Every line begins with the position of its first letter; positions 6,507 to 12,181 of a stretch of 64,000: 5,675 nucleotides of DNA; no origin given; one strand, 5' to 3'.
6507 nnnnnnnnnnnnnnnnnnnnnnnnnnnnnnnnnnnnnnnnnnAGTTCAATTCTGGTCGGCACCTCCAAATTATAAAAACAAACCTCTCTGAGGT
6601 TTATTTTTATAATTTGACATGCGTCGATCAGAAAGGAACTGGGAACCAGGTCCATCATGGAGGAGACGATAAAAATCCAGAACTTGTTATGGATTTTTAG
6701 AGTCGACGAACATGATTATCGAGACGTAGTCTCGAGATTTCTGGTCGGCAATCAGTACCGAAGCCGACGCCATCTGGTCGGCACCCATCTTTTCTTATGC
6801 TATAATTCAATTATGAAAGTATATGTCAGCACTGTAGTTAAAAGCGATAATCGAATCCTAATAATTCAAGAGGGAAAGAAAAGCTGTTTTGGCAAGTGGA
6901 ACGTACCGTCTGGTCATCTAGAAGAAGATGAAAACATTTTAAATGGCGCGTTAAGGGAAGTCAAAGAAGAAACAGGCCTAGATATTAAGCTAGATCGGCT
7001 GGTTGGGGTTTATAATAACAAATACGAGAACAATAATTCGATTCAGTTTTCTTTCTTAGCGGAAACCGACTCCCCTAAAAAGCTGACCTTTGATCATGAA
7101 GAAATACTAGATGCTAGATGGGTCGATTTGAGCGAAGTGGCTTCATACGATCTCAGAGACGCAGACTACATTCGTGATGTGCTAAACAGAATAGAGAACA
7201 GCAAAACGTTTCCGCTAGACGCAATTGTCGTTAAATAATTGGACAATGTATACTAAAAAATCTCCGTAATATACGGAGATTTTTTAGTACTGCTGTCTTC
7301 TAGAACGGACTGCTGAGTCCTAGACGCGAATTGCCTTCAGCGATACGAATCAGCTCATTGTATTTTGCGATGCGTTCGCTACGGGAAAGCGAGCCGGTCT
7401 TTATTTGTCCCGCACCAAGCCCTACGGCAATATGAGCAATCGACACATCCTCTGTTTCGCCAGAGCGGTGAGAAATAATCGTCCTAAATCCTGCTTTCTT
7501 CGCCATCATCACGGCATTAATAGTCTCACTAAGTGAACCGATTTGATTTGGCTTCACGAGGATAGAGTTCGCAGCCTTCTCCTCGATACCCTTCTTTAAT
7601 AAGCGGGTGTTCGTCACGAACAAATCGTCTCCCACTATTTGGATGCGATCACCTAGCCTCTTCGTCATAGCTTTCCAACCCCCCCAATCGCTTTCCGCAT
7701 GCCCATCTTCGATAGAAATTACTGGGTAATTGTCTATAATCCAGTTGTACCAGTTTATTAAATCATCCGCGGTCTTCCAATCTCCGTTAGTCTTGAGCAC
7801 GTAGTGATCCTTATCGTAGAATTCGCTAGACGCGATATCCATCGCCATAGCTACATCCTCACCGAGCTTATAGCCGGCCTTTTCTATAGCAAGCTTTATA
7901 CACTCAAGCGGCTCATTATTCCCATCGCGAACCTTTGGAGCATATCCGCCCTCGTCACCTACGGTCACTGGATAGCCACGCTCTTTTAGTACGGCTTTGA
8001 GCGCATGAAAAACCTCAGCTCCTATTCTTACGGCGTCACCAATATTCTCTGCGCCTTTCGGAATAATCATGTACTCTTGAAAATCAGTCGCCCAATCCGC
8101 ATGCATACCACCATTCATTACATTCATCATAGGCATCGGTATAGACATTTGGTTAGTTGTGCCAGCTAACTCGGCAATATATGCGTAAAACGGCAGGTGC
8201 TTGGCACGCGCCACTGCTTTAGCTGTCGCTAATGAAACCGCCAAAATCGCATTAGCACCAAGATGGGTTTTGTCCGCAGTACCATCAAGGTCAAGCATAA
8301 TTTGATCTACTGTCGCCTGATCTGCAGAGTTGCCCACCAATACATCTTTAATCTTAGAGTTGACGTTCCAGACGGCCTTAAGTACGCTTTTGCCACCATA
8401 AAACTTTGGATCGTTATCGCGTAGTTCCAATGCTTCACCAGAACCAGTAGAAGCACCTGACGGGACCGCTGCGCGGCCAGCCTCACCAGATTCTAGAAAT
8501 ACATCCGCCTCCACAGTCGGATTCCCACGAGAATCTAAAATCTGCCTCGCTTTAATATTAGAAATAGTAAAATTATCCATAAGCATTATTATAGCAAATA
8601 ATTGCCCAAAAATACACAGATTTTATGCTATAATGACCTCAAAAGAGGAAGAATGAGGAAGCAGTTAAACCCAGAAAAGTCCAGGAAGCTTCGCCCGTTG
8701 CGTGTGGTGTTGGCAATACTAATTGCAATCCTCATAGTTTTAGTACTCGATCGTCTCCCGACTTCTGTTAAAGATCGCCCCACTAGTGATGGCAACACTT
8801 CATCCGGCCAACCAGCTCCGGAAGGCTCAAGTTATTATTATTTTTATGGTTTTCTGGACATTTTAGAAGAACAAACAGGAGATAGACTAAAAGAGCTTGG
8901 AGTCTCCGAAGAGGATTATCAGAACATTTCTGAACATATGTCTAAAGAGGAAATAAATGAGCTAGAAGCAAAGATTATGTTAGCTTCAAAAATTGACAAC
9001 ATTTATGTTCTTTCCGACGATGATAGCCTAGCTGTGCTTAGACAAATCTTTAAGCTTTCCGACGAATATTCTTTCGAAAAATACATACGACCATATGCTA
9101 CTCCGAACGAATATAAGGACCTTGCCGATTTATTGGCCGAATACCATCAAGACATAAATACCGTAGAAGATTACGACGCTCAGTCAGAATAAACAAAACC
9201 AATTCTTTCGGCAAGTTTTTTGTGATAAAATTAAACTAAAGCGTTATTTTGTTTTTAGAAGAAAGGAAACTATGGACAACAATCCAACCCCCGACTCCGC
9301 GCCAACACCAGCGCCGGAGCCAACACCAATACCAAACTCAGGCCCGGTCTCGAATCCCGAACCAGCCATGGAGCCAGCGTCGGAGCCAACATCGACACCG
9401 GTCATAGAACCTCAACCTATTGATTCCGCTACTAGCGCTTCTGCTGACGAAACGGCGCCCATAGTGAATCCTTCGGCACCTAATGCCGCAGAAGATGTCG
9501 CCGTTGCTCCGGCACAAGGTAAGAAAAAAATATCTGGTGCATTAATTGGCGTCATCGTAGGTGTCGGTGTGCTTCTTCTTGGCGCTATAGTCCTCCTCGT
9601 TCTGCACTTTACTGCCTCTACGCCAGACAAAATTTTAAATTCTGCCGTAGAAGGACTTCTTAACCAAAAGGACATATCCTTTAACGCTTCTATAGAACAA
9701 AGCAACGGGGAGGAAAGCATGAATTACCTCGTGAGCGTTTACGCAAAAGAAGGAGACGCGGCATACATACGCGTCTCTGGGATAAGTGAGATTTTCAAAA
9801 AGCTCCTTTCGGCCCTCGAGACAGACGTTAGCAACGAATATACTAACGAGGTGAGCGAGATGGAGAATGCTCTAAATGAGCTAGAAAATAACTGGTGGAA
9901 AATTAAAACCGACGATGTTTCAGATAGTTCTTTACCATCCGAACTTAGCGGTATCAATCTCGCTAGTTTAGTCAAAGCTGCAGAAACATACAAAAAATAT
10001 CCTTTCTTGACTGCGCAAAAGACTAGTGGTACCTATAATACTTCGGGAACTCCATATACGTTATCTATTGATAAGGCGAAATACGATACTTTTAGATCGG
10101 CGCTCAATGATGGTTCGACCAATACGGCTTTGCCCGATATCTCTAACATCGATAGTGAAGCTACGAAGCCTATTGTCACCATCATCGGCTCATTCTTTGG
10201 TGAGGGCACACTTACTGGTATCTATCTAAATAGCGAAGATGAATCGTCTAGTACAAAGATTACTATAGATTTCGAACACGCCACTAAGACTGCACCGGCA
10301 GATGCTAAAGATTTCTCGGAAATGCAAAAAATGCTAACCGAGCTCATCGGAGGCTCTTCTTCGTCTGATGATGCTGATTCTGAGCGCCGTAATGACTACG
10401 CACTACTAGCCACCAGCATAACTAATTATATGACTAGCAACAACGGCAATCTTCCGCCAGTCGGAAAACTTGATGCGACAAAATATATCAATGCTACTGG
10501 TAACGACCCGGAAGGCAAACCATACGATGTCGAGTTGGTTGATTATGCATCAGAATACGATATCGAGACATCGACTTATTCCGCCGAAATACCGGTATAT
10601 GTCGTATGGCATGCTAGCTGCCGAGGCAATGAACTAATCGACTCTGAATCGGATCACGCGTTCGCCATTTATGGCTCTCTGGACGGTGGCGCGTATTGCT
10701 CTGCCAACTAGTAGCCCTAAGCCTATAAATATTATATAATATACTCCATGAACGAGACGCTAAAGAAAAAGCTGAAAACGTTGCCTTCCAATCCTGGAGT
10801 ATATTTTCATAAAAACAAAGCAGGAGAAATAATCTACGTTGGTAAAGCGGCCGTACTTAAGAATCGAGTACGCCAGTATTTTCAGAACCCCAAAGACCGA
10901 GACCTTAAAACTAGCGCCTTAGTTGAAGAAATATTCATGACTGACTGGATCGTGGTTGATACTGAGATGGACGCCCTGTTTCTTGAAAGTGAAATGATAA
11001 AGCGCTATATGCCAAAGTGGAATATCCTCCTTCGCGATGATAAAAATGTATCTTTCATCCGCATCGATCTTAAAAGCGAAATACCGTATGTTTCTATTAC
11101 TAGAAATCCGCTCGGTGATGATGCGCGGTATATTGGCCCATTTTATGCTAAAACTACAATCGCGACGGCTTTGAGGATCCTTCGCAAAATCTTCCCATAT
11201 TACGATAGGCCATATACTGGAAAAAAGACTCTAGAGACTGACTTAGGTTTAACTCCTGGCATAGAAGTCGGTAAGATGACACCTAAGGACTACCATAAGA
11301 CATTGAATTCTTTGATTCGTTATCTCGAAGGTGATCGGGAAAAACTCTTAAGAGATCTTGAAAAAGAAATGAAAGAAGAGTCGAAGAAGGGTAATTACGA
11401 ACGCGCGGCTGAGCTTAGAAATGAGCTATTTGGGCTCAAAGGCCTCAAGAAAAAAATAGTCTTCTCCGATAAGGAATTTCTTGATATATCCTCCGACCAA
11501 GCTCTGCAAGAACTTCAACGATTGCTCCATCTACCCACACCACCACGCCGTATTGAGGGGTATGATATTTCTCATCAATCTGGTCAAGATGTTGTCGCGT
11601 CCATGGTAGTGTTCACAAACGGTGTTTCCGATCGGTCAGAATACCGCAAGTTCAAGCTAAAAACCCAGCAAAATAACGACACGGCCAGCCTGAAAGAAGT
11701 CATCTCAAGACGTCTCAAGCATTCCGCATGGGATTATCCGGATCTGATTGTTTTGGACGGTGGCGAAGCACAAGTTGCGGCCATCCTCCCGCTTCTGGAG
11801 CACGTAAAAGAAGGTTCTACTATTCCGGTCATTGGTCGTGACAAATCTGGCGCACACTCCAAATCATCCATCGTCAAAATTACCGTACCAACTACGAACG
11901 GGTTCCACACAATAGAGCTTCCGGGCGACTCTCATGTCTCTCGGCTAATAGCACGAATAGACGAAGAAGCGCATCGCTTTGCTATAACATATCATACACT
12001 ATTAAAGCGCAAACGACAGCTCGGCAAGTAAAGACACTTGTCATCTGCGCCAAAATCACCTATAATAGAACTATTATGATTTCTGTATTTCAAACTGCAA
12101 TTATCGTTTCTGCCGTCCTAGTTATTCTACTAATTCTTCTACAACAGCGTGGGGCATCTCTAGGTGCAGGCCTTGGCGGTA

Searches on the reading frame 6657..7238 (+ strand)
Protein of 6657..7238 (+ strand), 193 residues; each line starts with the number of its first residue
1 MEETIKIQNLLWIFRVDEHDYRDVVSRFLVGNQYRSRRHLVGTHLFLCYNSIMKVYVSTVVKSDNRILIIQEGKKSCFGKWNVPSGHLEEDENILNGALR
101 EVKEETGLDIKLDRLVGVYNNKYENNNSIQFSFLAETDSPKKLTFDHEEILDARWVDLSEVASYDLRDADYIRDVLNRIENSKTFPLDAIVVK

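Call 59: search_protein_families(library=pfam, proteins=[window:6657-7238:+], max_evalue=0.00001)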
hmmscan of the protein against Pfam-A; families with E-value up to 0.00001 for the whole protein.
window:6657-7238:+ (193 aa): 1 family
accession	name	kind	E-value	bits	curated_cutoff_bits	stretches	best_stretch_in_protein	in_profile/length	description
PF00293.34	NUDIX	-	3.7e-20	72.7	21.1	1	58-170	7-129/134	NUDIX domain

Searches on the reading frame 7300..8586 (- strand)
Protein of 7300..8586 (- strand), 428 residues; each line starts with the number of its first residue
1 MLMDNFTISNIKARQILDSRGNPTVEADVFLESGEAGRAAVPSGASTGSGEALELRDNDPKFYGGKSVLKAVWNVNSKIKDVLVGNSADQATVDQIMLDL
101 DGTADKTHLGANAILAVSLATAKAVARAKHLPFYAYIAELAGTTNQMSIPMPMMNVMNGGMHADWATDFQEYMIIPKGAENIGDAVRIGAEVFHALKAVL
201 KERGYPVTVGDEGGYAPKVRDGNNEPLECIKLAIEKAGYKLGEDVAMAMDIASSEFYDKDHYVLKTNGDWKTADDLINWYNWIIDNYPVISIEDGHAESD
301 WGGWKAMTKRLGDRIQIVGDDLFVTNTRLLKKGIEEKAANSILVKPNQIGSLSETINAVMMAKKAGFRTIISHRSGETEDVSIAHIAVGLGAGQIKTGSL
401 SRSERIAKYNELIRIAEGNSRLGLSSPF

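Call 59: search_protein_families(library=pfam, proteins=[window:7300-8586:-], max_evalue=0.00001)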
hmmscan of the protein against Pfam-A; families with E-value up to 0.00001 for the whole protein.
window:7300-8586:- (428 aa): 3 families
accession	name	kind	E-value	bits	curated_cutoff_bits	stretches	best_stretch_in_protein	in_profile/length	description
PF00113.28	Enolase_C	-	2e-114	382.3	21.5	1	147-417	2-279/296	Enolase, C-terminal TIM barrel domain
PF03952.21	Enolase_N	-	3.8e-53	179.6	35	1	8-137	1-131/131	Enolase, N-terminal domain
PF07476.17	MAAL_C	-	2.3e-06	27.4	27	0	305-392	130-216/249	Methylaspartate ammonia-lyase C-terminus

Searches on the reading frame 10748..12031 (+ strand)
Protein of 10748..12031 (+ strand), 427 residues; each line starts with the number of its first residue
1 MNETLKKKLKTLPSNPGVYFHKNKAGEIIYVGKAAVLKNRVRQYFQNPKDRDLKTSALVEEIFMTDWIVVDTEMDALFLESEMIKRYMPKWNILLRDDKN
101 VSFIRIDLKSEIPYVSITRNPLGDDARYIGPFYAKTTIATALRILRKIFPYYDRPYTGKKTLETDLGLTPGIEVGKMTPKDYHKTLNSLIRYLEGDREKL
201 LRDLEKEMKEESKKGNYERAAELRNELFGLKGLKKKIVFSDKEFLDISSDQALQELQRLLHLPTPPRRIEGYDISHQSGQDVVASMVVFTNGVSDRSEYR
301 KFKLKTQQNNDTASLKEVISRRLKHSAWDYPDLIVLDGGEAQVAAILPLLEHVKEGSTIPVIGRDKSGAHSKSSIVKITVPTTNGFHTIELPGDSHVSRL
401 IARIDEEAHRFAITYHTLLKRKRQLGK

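Call 59: search_protein_families(library=pfam, proteins=[window:10748-12031:+], max_evalue=0.00001)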
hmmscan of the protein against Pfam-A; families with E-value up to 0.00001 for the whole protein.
window:10748-12031:+ (427 aa): 3 families
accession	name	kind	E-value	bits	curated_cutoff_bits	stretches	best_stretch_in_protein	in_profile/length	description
PF08459.17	UvrC_RNaseH_dom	-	1.3e-42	145.8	22.3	1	257-413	1-159/159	UvrC RNAse H endonuclease domain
PF02151.25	UVR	-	1.6e-07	31.3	21.5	1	198-231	1-34/36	UvrB/uvrC motif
PF01541.30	GIY-YIG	-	1.2e-06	29.1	22.6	1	16-89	2-74/78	GIY-YIG catalytic domain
